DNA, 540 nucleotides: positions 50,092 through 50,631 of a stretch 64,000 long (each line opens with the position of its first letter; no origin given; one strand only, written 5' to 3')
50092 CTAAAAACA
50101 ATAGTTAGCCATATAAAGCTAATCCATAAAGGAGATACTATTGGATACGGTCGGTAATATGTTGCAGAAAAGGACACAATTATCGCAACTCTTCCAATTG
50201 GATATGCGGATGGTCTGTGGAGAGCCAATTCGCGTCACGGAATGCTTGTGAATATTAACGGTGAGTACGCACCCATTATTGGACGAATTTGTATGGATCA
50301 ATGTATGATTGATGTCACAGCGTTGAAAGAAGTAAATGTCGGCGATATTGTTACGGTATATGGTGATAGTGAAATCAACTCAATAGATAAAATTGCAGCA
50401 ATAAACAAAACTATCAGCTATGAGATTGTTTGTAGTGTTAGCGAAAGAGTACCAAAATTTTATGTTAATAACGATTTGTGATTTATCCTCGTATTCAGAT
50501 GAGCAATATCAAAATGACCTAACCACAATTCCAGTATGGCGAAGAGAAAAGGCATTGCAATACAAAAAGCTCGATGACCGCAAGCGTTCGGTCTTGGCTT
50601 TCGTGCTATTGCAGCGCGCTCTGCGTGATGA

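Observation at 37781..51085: Island-borne operon: acyl ligase + ACP + C-FkbH-T-C-A-T-R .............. + SDR + Alr + PPTase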

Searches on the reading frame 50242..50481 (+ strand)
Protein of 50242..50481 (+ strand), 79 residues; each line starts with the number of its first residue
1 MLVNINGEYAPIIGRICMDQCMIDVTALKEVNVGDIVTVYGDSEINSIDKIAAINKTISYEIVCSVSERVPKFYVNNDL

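Call 4: search_protein_families(library=pfam, proteins=[window:50242-50481:+], max_evalue=0.01)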
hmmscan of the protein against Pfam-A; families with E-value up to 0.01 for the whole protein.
window:50242-50481:+ (79 aa): 1 family
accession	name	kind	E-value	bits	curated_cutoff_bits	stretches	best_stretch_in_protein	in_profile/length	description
PF00842.27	Ala_racemase_C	-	1.3e-23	83.4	25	1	3-74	55-127/127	Alanine racemase, C-terminal domain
